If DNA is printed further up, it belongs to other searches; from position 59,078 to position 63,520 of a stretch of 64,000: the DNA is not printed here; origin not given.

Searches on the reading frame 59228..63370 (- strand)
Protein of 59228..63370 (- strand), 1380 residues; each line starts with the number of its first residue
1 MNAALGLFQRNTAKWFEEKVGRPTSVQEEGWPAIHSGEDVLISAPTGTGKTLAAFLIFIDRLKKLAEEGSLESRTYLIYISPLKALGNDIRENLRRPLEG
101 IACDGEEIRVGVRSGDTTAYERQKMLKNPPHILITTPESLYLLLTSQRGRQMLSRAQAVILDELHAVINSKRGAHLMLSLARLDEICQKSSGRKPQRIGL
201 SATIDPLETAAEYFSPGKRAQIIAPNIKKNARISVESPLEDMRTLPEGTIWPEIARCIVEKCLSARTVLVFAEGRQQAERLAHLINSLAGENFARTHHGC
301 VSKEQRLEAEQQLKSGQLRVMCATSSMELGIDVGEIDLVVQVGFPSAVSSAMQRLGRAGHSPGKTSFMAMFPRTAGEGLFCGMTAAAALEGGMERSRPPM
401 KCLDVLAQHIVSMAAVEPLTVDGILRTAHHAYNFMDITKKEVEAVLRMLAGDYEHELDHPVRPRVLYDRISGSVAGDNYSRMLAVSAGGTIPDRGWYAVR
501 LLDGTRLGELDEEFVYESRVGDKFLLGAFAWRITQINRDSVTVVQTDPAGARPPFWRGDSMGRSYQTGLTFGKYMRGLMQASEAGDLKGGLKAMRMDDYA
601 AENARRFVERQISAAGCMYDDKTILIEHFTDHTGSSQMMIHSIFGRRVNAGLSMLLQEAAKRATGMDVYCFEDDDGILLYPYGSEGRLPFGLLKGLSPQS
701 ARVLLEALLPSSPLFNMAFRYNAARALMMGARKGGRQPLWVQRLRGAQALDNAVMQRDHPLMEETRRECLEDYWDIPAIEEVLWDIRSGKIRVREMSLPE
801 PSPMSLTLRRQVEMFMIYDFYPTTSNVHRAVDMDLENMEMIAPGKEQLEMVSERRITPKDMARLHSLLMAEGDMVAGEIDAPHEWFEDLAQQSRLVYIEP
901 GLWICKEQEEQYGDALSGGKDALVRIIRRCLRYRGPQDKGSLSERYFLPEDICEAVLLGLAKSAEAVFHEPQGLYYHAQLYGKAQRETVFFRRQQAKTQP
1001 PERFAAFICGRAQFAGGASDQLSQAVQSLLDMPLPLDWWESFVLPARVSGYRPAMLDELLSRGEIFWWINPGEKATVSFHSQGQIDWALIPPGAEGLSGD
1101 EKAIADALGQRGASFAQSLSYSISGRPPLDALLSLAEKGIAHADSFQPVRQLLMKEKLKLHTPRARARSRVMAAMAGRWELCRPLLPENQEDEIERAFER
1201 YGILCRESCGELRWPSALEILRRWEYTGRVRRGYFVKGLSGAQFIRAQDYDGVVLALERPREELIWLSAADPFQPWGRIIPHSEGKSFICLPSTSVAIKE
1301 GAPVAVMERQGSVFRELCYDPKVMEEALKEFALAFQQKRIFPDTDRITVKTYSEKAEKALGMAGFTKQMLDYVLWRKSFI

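Call 16: search_protein_families(library=pfam, proteins=[window:59228-63370:-], max_evalue=0.001)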
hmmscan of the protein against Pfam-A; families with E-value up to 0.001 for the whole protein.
window:59228-63370:- (1380 aa): 7 families
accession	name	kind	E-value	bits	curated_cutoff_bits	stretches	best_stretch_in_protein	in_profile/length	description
PF08494.16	DEAD_assoc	-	6.8e-48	163.5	23.5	1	620-805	3-191/191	DEAD/H associated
PF19306.5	WH_Lhr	-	9.2e-35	119.9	27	1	390-546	5-161/168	Large helicase-related protein, winged helix domain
PF00270.35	DEAD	-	9.4e-32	110.5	26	1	24-205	1-161/167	DEAD/DEAH box helicase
PF00271.37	Helicase_C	-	2e-16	60.7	23.5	1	264-359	14-107/110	Helicase conserved C-terminal domain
PF23234.1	WH4_Lhr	-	8.8e-15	54.5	27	1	1190-1250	8-72/87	Large helicase-related protein, winged-helix domain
PF23235.1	WH3_Lhr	-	3.2e-10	40.6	27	1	1020-1067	25-72/95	Large helicase-related protein, winged-helix domain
PF04851.21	ResIII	-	3.3e-08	34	22.5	1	36-204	22-162/164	Type III restriction enzyme, res subunit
